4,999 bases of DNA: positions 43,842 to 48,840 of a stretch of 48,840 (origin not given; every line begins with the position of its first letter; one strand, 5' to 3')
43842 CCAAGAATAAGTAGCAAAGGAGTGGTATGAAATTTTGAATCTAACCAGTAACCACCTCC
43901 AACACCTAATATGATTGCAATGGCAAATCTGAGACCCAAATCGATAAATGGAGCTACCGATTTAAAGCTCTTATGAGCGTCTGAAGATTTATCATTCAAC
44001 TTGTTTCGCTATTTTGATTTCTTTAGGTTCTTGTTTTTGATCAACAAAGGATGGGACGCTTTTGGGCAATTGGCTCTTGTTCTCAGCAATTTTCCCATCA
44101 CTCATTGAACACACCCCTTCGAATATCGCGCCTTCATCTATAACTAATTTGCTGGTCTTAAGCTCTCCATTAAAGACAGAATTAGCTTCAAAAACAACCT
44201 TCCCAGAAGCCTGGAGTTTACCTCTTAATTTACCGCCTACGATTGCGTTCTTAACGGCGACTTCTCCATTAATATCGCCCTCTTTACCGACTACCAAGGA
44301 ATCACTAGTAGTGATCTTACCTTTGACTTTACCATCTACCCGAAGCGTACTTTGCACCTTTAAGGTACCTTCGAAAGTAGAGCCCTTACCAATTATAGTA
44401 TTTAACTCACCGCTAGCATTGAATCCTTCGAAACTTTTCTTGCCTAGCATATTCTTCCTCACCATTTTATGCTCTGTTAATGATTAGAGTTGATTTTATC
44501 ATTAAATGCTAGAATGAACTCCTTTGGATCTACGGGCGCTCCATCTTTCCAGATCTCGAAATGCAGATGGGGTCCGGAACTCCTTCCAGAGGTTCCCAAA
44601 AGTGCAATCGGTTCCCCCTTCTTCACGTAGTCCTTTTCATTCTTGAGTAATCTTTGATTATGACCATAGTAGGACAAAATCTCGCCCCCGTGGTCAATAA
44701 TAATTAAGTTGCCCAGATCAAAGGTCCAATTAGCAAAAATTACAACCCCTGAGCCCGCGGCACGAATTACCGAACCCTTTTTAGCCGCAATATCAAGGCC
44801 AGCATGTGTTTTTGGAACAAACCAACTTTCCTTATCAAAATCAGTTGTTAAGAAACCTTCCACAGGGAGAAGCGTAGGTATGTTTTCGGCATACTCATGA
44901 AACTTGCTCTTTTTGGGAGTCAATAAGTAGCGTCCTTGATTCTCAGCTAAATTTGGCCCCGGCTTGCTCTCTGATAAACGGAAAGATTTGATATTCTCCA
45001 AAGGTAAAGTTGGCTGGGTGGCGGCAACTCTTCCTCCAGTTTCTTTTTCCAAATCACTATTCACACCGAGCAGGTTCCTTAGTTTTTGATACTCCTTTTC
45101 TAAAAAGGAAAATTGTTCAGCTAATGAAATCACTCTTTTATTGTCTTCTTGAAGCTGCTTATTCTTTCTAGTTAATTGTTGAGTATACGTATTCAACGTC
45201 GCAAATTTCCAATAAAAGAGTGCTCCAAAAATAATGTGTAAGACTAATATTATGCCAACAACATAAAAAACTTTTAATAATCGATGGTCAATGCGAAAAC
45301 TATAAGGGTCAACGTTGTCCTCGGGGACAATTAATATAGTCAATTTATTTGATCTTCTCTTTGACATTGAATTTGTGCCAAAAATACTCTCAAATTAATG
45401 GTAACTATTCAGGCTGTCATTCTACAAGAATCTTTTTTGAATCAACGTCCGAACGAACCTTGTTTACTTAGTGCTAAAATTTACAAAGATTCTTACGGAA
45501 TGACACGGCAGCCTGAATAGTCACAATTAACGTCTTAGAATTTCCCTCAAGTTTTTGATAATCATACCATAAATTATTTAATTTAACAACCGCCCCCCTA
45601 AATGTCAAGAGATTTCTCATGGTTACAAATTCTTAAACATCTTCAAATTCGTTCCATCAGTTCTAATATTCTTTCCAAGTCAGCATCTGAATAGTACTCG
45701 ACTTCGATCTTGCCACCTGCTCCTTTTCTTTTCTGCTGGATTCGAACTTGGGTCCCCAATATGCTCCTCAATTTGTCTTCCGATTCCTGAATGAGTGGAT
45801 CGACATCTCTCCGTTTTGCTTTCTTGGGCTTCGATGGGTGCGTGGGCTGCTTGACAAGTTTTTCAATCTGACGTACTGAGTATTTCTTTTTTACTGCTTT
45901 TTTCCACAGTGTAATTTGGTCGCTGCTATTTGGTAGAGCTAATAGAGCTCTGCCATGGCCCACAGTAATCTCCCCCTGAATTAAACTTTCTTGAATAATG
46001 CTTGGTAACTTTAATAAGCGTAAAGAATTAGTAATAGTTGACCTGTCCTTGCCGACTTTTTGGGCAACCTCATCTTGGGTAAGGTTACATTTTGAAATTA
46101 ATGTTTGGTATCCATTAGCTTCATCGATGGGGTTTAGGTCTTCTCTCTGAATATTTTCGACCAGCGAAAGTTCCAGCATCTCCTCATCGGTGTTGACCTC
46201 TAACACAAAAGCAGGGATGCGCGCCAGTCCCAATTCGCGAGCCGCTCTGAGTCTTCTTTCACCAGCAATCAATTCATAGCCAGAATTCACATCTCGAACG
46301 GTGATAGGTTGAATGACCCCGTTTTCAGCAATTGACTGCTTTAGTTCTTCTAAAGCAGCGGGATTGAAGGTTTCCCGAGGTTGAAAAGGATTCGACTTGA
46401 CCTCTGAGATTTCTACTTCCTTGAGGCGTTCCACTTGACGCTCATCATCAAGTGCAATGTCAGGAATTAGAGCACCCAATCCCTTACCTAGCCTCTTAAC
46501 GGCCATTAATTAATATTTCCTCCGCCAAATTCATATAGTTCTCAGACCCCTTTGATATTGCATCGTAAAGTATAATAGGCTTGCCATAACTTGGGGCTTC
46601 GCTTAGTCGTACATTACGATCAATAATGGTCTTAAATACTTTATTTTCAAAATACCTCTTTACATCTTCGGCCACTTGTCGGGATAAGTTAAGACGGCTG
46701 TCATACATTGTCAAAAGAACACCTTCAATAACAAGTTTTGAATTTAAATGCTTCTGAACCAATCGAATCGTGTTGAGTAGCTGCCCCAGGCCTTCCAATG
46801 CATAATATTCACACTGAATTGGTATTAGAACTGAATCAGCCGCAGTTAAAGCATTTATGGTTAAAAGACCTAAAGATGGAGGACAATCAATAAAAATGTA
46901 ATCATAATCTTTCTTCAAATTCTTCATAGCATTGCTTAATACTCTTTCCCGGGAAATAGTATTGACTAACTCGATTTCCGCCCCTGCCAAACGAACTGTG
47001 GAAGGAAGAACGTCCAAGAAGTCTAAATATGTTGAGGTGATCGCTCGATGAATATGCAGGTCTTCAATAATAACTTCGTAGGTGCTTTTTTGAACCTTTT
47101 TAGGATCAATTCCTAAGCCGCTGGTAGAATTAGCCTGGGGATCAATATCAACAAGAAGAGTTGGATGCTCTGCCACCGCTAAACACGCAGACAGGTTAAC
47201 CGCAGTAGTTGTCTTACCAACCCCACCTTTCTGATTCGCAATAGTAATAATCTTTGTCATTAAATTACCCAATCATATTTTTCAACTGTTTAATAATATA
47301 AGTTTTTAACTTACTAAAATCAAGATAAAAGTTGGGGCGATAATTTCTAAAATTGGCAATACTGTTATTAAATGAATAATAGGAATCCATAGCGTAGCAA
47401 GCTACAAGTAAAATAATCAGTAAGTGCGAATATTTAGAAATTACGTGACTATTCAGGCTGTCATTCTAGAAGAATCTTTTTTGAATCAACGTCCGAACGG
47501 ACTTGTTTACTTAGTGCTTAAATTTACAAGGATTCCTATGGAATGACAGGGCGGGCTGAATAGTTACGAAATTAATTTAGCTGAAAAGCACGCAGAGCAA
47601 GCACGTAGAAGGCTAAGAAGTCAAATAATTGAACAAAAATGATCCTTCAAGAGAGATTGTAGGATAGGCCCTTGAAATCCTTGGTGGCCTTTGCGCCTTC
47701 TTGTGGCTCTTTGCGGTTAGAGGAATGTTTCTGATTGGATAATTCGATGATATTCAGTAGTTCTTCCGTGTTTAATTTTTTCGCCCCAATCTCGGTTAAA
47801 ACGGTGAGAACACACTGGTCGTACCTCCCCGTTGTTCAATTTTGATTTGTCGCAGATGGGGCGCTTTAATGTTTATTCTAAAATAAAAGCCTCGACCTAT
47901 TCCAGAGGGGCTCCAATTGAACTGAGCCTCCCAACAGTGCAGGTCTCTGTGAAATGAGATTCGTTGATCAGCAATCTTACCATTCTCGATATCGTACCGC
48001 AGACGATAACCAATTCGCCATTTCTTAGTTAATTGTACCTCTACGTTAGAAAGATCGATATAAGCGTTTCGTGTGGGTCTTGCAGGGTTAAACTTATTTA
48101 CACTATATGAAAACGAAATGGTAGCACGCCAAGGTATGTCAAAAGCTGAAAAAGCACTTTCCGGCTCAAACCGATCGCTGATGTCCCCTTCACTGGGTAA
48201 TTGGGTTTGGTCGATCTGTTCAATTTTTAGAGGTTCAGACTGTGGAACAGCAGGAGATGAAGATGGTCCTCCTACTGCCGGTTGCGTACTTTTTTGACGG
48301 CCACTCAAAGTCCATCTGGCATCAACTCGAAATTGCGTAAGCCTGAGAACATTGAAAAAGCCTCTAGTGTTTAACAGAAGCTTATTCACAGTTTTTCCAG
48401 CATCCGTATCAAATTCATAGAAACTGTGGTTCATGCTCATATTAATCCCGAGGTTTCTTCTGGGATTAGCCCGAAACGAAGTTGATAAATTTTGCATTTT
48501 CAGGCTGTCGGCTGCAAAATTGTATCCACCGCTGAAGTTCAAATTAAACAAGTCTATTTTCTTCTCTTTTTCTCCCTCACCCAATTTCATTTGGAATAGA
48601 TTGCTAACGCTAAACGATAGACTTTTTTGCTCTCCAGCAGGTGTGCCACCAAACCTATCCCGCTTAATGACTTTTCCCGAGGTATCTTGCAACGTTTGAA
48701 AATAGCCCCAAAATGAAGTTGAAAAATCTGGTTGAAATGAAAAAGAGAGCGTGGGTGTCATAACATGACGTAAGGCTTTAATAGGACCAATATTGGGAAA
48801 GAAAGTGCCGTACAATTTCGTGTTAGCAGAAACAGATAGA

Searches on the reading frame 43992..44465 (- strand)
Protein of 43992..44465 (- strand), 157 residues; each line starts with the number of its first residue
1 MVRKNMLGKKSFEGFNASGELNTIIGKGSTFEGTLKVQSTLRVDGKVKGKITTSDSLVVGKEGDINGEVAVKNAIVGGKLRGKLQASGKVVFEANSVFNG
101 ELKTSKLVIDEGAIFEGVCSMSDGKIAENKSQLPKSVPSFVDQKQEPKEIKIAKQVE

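Call 28: search_protein_families(library=pfam, proteins=[window:43992-44465:-], max_evalue=0.00001)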
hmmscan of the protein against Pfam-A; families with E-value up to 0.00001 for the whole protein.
window:43992-44465:- (157 aa): 1 family
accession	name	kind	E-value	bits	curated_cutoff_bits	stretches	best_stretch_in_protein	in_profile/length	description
PF04519.19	Bactofilin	-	3.4e-26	91.8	27.9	1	23-119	1-97/98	Polymer-forming cytoskeletal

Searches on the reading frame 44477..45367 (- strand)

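Call 28: search_protein_families(library=pfam, proteins=[window:44477-45367:-], max_evalue=0.00001)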
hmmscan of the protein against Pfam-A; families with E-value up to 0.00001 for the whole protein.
window:44477-45367:- (296 aa): 1 family
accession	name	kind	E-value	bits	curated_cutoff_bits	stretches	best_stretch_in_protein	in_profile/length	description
PF01551.29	Peptidase_M23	-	1.2e-31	109.2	28.7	1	187-281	2-96/96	Peptidase family M23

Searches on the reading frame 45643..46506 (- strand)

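Call 28: search_protein_families(library=pfam, proteins=[window:45643-46506:-], max_evalue=0.00001)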
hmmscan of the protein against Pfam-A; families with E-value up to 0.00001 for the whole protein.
window:45643-46506:- (287 aa): 3 families
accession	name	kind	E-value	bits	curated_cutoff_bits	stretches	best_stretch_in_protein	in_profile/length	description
PF17762.8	HTH_ParB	-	6.4e-39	132.7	22.6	1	122-221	1-100/102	ParB HTH domain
PF02195.25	ParB_N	-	2.8e-31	107.9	26.3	1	27-120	2-95/95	ParB N-terminal domain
PF23552.2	ParB_C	-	1.7e-08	34.3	23.8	1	236-283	2-48/50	ParB dimerisation domain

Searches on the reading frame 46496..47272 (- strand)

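Call 28: search_protein_families(library=pfam, proteins=[window:46496-47272:-], max_evalue=0.00001)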
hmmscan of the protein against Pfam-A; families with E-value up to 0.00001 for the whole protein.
window:46496-47272:- (258 aa): 6 families
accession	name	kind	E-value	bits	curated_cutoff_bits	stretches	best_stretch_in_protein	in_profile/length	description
PF13614.12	AAA_31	-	1.9e-69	233.6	27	1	6-181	1-176/177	AAA domain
PF01656.29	CbiA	-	4.4e-27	94.9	25.4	1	9-233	1-125/125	CobQ/CobB/MinD/ParA nucleotide binding domain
PF06564.18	CBP_BcsQ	-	3.5e-12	46.8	21.3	1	7-251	2-231/234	Cellulose biosynthesis protein BcsQ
PF09140.17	MipZ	-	2.6e-11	43.8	20.7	1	8-181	2-159/262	ATPase MipZ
PF10609.15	ParA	-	4e-09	36.7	27.1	1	6-140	3-129/246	NUBPL iron-transfer P-loop NTPase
PF00142.24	Fer4_NifH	-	8.2e-07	29.2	25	1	14-254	7-245/271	4Fe-4S iron sulfur cluster binding proteins, NifH/frxC family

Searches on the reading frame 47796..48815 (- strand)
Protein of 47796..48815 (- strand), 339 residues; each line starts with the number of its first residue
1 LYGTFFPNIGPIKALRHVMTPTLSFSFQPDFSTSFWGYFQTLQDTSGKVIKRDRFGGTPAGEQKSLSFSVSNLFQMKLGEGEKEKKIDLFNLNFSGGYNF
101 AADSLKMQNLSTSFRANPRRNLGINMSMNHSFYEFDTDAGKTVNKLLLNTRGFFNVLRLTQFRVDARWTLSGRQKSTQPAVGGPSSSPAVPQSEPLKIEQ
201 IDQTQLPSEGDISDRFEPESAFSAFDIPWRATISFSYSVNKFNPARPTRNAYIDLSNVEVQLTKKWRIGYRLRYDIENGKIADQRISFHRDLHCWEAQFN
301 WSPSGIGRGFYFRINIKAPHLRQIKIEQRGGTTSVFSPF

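Call 28: search_protein_families(library=pfam, proteins=[window:47796-48815:-], max_evalue=0.00001)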
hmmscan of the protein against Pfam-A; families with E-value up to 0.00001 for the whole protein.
window:47796-48815:- (339 aa): 1 family
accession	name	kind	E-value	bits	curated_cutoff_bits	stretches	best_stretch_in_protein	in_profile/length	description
PF19838.5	LptD_2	-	3.7e-35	121.9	22.5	1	1-133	323-464/464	LptD protein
